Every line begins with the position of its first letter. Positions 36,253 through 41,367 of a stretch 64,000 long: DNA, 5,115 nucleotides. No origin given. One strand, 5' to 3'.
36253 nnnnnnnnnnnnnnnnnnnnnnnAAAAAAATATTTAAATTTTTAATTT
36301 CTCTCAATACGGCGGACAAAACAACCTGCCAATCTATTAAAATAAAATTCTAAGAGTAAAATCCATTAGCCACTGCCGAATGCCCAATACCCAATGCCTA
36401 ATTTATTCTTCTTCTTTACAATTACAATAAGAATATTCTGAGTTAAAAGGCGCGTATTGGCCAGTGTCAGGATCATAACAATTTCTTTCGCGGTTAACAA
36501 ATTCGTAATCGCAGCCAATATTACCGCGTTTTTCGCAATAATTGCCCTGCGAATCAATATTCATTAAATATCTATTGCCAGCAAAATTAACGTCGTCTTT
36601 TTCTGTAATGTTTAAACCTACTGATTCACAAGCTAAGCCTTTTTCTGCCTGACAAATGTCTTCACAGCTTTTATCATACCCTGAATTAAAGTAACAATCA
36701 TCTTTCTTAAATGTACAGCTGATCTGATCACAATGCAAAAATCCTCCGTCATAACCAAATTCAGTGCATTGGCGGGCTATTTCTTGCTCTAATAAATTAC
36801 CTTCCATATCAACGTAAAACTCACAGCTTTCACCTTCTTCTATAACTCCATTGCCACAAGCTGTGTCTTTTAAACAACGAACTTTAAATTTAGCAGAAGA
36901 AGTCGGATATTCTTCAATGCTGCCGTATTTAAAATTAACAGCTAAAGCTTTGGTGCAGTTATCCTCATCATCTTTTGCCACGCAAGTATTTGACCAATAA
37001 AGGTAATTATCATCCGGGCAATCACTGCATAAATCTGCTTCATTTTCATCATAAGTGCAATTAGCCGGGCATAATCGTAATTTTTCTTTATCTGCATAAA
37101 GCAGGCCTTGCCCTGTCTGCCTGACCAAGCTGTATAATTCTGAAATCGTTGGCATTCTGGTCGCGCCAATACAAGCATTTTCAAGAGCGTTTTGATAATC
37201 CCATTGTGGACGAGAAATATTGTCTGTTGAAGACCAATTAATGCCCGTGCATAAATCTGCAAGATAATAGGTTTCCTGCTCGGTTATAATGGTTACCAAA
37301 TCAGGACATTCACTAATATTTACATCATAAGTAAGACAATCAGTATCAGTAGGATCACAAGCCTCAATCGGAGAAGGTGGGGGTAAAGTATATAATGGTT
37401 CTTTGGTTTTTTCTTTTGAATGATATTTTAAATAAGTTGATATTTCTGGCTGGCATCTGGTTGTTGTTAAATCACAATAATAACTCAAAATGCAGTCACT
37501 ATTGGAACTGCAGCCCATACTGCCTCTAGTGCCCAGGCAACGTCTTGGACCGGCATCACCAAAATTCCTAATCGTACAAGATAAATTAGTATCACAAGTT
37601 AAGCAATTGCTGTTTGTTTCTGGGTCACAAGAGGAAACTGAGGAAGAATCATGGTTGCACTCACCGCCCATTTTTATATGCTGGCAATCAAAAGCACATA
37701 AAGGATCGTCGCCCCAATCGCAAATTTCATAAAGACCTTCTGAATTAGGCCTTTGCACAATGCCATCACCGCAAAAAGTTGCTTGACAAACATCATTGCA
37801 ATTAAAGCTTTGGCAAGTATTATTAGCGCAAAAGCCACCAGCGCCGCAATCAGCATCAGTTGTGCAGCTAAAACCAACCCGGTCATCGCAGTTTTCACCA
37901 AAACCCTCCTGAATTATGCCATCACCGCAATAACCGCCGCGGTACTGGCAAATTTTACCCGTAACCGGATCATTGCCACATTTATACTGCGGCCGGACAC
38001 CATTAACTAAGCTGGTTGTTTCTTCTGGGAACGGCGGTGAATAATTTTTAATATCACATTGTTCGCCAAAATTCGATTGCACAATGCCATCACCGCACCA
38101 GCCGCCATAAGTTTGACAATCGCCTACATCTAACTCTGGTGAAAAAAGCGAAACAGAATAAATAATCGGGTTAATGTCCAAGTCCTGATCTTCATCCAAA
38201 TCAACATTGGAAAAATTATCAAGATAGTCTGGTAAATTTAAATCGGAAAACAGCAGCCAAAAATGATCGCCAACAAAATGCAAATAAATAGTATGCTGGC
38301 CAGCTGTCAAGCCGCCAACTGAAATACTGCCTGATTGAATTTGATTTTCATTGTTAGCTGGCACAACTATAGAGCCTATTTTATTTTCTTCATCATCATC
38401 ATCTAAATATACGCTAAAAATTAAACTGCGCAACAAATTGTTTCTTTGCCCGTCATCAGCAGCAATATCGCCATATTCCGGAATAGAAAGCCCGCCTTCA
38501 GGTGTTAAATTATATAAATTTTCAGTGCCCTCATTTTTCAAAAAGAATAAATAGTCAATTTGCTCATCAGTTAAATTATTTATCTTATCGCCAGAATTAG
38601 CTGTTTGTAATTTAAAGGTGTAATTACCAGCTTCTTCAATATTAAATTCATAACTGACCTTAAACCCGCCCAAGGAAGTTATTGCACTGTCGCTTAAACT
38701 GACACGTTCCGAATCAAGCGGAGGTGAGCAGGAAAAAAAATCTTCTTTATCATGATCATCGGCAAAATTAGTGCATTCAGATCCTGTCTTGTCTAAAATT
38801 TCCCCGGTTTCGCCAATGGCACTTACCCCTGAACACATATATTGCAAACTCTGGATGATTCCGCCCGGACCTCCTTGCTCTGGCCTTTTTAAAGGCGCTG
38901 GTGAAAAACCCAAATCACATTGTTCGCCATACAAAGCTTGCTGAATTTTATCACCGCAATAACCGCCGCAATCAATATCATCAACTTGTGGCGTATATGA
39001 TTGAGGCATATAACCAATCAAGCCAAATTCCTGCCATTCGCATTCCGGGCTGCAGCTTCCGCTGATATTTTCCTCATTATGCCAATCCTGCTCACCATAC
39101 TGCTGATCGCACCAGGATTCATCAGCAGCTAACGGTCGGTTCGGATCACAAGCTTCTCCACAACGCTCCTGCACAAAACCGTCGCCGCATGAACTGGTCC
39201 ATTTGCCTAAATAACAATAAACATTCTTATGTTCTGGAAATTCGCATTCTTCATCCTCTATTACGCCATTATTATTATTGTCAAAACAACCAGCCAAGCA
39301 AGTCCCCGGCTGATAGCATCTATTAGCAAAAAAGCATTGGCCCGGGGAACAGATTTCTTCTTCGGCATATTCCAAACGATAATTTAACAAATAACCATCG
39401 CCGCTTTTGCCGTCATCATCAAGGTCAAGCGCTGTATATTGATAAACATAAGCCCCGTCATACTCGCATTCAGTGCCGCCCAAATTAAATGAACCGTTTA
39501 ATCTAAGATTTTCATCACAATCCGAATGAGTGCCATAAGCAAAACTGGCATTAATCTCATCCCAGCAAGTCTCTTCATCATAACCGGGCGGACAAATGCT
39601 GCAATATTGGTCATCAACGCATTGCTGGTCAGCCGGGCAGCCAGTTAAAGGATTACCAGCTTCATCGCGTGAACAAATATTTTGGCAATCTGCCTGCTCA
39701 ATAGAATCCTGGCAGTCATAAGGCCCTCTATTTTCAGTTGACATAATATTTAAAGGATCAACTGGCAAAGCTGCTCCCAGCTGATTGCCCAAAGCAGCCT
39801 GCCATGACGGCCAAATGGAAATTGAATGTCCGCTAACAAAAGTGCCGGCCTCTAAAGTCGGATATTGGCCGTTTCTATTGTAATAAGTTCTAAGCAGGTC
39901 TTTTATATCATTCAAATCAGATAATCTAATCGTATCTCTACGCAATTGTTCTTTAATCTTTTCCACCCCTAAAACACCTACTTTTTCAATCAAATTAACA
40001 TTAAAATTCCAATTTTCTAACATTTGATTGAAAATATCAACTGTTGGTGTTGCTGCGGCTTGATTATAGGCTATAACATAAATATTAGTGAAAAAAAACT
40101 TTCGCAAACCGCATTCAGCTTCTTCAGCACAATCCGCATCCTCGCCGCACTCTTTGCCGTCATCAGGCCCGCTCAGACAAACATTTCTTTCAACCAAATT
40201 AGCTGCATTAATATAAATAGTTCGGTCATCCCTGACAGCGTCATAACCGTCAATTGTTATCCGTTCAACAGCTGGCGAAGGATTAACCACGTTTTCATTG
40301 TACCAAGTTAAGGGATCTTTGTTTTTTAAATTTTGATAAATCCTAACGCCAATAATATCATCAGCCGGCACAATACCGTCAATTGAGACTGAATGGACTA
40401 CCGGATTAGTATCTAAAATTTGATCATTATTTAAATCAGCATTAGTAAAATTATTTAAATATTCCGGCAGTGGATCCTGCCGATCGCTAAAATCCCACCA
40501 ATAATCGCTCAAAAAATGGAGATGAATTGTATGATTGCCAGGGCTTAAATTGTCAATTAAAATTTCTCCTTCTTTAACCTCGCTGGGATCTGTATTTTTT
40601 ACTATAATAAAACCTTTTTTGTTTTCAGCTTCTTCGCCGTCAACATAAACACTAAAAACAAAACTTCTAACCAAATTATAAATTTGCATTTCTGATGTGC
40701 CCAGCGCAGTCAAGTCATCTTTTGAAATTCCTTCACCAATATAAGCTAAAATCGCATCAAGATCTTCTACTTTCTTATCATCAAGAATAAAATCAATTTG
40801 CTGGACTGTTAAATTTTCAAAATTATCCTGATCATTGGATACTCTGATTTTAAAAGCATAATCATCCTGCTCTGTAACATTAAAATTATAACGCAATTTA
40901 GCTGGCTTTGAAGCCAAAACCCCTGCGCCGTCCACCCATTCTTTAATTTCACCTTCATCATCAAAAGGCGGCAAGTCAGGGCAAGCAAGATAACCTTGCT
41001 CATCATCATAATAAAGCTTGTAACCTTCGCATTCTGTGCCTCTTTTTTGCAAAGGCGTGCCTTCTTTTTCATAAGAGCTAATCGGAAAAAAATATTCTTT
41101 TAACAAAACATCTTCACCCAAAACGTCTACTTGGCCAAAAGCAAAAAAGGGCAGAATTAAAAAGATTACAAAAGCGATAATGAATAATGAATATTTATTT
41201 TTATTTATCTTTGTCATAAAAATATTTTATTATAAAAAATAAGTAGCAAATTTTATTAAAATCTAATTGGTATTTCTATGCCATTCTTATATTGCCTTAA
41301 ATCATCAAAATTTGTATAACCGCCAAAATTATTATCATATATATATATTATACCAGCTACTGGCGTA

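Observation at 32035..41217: Block of calcium-binding (TSP3), DUF1566 and Myxococcus-type Cys-repeat surface proteins upstream of the pilin-fusion genes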

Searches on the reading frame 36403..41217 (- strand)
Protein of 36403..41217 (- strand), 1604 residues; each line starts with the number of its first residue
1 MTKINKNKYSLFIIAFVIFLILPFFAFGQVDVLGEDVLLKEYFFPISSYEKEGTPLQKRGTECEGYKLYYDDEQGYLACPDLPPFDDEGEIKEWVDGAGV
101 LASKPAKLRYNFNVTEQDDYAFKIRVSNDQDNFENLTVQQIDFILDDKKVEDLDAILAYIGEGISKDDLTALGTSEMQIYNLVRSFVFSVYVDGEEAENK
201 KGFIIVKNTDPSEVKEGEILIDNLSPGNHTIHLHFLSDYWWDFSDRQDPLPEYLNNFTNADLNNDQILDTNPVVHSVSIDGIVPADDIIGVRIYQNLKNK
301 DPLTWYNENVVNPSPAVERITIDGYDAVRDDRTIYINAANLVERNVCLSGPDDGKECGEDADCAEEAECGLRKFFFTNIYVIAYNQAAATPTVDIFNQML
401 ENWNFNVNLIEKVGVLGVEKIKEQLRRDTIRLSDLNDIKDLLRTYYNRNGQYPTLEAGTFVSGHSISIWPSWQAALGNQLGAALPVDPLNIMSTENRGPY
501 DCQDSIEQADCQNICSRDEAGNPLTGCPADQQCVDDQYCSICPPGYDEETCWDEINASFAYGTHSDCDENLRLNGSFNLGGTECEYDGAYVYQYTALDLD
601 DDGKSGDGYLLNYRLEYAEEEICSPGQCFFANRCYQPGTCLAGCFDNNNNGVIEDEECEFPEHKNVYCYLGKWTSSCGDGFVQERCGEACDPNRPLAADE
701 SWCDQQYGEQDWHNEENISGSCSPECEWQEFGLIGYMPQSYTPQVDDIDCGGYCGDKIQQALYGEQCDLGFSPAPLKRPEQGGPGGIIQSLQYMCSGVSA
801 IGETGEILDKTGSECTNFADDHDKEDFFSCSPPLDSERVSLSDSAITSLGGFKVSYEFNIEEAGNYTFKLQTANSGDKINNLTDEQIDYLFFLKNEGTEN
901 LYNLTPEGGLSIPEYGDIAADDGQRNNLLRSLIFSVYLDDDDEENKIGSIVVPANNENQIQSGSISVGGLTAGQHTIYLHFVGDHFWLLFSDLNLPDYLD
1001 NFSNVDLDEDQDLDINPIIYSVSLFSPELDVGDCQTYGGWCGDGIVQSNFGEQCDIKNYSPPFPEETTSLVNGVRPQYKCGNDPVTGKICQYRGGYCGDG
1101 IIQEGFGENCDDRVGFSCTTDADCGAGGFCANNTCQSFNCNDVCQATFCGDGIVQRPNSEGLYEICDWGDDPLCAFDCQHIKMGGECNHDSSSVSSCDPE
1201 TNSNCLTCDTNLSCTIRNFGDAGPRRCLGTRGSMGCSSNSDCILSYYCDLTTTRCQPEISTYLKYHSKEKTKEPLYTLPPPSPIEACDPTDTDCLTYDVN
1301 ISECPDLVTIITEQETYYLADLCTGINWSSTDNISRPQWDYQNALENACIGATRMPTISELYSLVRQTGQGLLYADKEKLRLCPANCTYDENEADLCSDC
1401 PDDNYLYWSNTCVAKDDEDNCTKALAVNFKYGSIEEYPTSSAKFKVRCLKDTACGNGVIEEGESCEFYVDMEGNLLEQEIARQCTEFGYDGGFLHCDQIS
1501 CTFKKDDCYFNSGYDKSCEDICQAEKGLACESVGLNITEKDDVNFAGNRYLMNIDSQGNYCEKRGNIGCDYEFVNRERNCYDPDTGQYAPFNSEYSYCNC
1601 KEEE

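Call 5: search_protein_families(library=pfam, proteins=[window:36403-41217:-], max_evalue=0.1)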
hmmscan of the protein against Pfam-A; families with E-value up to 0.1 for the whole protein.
window:36403-41217:- (1604 aa): 1 family
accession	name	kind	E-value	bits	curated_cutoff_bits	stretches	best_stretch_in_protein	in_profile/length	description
PF07603.17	Lcl_C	-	4.5e-06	27.4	34.9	1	1320-1449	4-116/117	Lcl C-terminal domain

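Call 6: search_protein_families(library=ncbifam, proteins=[window:36403-41217:-], max_evalue=0.1)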
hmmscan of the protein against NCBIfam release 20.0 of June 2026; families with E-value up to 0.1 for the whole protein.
window:36403-41217:- (1604 aa): 1 family
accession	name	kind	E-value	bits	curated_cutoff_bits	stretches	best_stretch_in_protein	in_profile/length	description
TIGR02232.1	myxo_disulf_rpt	repeat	0.042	13.7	20.8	0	1041-1058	4-19/38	cysteine-rich acidic repeat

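Call 22: find_homologous_proteins(query=window:36403-41217:-)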
Query window:36403-41217:- (1604 aa): 32 proteins with E <= 0.001 among 8000 candidates.
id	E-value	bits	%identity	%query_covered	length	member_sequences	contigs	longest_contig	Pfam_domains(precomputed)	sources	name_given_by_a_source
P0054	0.0e+0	3836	100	100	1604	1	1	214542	PF07603.18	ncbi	-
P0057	0.0e+0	2083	57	67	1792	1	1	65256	PF07603.18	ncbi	-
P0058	0.0e+0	2073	57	67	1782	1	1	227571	PF07603.18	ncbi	-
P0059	0.0e+0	2050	56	67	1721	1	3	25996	PF07603.18,PF02018.24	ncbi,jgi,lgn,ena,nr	ncbi:MAG TPA: DUF1566 domain-containing protein [Candidatus Uhrbacteria bacterium]|nr:DUF1566 domain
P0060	0.0e+0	1855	53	67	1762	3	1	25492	PF02018.24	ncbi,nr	ncbi:MAG: hypothetical protein GF365_00100 [Candidatus Buchananbacteria bacterium]|nr:hypothetical p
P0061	0.0e+0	1818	55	67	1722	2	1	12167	PF07603.18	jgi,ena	-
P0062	0.0e+0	1720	50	64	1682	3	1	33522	-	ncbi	-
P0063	0.0e+0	1705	49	67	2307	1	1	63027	PF02018.24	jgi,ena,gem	-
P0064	0.0e+0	1690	51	67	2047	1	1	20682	PF07603.18,PF02018.24,PF00084.27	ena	-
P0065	0.0e+0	1641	50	51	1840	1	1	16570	-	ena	-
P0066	0.0e+0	1609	47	63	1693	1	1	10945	PF02018.24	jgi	-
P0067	0.0e+0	1605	47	67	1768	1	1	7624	PF02018.24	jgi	-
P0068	0.0e+0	1575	44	67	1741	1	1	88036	PF02018.24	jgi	jgi:hypothetical protein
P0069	0.0e+0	1548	46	67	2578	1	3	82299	PF09458.17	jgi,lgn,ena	-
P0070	0.0e+0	1416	39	66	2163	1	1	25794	PF00059.28,PF07588.18,PF06482.18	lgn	-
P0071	0.0e+0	1388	52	47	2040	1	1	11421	PF16655.13,PF25059.2,PF07603.18,PF25788.3,PF24489.2,PF00041.28,PF16656.12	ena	-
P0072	0.0e+0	1375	42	65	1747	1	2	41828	PF07603.18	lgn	-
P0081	3.5e-30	123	37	17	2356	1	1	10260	PF13205.13,PF01833.31,PF18895.6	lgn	-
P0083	4.8e-27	112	32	23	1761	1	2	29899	PF13205.13,PF01833.31,PF18895.6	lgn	-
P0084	5.8e-24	102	37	14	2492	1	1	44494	PF13205.13,PF01833.31,PF13948.12,PF17957.8,PF18895.6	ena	-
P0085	1.3e-23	101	30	15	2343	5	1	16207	PF13205.13,PF02018.24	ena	-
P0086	3.4e-22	96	34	17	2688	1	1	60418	PF13205.13,PF01833.31,PF13948.12,PF17957.8,PF18895.6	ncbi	ncbi:MAG: DUF4215 domain-containing protein [bacterium]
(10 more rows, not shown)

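Call 23: find_encoding_contigs(protein=P0059, flank=10000, max_places=1)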
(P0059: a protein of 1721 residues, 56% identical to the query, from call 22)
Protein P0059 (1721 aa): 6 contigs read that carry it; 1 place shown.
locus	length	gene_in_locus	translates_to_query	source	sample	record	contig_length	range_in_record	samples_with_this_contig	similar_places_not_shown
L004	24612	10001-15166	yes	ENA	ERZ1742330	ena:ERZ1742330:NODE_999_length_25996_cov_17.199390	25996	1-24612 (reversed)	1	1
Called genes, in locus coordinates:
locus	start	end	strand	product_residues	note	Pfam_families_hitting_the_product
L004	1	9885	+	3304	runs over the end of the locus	PF18895:T4SS_pilin, PF01833:TIG (faint), PF13205:Big_5 (weak), PF13385:Laminin_G_3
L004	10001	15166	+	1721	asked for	PF02018:CBM_4_9 (weak), PF07603:Lcl_C (weak)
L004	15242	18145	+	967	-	PF07603:Lcl_C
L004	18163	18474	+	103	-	-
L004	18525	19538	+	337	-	PF18884:TSP3_bac (weak)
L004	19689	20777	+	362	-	-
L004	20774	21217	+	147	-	PF02130:YbeY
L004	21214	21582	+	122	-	PF01219:DAGK_prokar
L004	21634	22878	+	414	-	PF11104:PilM_2 (faint), PF02491:SHS2_FTSA, PF06723:MreB_Mbl, PF14450:FtsA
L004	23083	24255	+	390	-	PF00091:Tubulin, PF12327:FtsZ_C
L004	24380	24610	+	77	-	?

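Call 24: find_encoding_contigs(protein=P0069, flank=10000, max_places=1)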
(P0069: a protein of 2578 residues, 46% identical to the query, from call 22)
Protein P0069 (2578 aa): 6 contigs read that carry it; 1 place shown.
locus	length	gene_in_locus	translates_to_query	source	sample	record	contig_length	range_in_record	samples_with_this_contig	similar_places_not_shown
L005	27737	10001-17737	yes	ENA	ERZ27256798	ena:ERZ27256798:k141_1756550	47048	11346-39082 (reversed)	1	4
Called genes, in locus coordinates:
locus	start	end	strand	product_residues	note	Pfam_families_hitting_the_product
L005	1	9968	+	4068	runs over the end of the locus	PF18895:T4SS_pilin, PF01833:TIG (faint), PF02973:Sialidase (faint), PF13385:Laminin_G_3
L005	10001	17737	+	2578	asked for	PF09458:H_lectin (weak)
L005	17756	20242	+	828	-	PF01436:NHL (faint), PF07603:Lcl_C, PF24684:Vgb_lyase, PF08450:SGL (faint)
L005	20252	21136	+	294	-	PF18884:TSP3_bac (weak)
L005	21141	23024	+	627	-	PF07603:Lcl_C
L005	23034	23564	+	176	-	-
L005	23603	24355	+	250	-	-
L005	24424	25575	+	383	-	-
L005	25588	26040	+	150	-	PF02130:YbeY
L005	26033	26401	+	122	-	PF01219:DAGK_prokar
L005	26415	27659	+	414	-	PF11104:PilM_2 (faint), PF02491:SHS2_FTSA, PF06723:MreB_Mbl, PF14450:FtsA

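Call 25: find_encoding_contigs(protein=P0063, flank=10000, max_places=1)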
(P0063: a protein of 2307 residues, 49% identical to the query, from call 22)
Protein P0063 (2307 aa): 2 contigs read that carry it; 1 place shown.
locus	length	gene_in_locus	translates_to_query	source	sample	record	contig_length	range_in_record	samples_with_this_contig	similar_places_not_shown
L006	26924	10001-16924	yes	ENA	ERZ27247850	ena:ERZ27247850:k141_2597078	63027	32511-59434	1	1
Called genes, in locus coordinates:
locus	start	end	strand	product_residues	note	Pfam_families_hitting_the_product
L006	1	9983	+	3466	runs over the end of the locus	PF18895:T4SS_pilin, PF01833:TIG (weak), PF13205:Big_5 (faint), PF02973:Sialidase (faint), PF13385:Laminin_G_3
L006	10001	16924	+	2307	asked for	PF02018:CBM_4_9 (weak)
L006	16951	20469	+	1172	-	PF07603:Lcl_C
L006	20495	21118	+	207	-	-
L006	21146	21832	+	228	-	-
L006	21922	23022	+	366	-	PF18884:TSP3_bac (faint)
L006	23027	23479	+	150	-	PF02130:YbeY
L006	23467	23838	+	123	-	PF01219:DAGK_prokar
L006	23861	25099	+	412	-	PF11104:PilM_2 (weak), PF02491:SHS2_FTSA, PF06723:MreB_Mbl, PF14450:FtsA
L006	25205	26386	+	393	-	PF00091:Tubulin, PF12327:FtsZ_C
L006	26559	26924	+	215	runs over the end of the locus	PF22811:Zn_ribbon_NrdR, PF03477:ATP-cone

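Call 26: find_encoding_contigs(protein=P0068, flank=10000, max_places=1)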
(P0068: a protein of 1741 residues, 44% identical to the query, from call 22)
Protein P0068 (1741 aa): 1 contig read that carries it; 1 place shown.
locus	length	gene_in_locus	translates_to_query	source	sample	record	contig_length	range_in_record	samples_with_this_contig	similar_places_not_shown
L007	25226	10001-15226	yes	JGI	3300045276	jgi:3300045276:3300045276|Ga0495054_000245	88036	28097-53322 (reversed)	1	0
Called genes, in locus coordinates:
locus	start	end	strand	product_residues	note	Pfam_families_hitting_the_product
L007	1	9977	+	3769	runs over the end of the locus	PF18895:T4SS_pilin, PF13205:Big_5 (faint), PF13385:Laminin_G_3, PF01833:TIG (weak)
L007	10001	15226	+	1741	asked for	PF02018:CBM_4_9 (faint)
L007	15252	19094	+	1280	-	PF07603:Lcl_C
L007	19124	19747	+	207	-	-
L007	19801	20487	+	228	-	-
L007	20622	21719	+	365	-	-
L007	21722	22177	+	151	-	PF02130:YbeY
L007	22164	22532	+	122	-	PF01219:DAGK_prokar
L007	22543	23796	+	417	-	PF11104:PilM_2 (faint), PF02491:SHS2_FTSA, PF06723:MreB_Mbl, PF14450:FtsA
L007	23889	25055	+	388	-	PF00091:Tubulin, PF12327:FtsZ_C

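Call 30: search_solved_structures(query=window:36403-41217:-, max_evalue=1, show_alignments=2)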
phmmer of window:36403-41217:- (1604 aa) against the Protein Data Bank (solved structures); distinct sequences matched with E-value up to 1: 0.

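Call 88: search_protein_families(library=pfam, proteins=[L023:513-9473:+, L017:1384-9417:+, L043:2852-9571:+], max_evalue=0.001)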
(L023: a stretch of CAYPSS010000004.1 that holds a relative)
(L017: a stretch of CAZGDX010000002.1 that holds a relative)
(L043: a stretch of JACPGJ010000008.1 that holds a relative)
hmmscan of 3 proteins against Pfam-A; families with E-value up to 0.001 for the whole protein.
L023:513-9473:+ (2987 aa): 6 families
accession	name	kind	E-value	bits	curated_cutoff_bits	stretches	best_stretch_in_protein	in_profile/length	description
PF01833.30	TIG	-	2.8e-18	66.1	20.9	2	434-504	1-66/84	IPT/TIG domain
PF13385.13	Laminin_G_3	-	5.6e-18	66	27.6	1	2033-2194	3-150/151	Concanavalin A-like lectin/glucanases superfamily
PF13205.12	Big_5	-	3.7e-11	44.1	23.6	0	967-1006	70-105/105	Bacterial Ig-like domain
PF18895.5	T4SS_pilin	-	3e-08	34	26.6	1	57-121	8-71/71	Type IV secretion system pilin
PF02210.31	Laminin_G_2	-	3.2e-07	31.3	22.9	1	2082-2184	21-123/126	Laminin G domain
PF00054.30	Laminin_G_1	-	0.00016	22.3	24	1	2082-2163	22-100/131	Laminin G domain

L017:1384-9417:+ (2678 aa): 5 families
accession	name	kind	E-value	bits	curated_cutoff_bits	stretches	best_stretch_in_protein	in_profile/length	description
PF13948.11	DUF4215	-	1.8e-38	131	27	4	2500-2545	4-47/47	Domain of unknown function (DUF4215)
PF13205.12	Big_5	-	1.5e-24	87.1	23.6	3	1599-1697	4-85/105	Bacterial Ig-like domain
PF01833.30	TIG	-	7.6e-17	61.5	20.9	1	520-591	3-78/84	IPT/TIG domain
PF18895.5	T4SS_pilin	-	4e-10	40.1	26.6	1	53-117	8-71/71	Type IV secretion system pilin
PF17957.7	Big_7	-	2.2e-08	35.1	24.1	1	269-345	1-70/70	Bacterial Ig domain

L043:2852-9571:+ (2240 aa): 4 families
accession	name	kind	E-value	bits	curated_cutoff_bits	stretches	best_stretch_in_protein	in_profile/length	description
PF13205.12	Big_5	-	9.2e-25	87.8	23.6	2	1616-1722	3-90/105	Bacterial Ig-like domain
PF01833.30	TIG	-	8.3e-14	51.8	20.9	1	1354-1438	1-83/84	IPT/TIG domain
PF18895.5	T4SS_pilin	-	1.8e-08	34.7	26.6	1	62-123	11-71/71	Type IV secretion system pilin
PF14734.12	DUF4469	-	0.00074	19.9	22.6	0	1156-1184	63-91/101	Domain of unknown function (DUF4469) with IG-like fold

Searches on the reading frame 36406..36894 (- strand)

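Call 64: search_protein_families(library=pfam, proteins=[window:36406-36894:-], max_evalue=10)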
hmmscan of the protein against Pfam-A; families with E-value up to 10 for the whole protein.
seq(163 aa): 1 family
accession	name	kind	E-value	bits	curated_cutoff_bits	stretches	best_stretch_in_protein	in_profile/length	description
PF14245.11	Pilin_PilA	-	0.18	12.5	28.5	1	106-152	42-85/136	Type IV pilin PilA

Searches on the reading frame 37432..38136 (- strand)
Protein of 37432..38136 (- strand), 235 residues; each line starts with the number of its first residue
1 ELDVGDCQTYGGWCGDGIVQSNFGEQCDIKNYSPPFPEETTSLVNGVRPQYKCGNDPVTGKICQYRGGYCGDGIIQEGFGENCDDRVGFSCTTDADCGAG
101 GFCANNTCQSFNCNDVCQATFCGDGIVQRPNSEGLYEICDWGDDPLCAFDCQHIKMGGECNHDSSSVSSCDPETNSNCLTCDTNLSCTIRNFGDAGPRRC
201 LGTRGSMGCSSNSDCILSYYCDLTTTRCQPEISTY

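Call 64: search_protein_families(library=pfam, proteins=[window:37432-38136:-], max_evalue=10)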
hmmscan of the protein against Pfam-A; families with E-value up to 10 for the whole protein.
seq(235 aa): 0 families
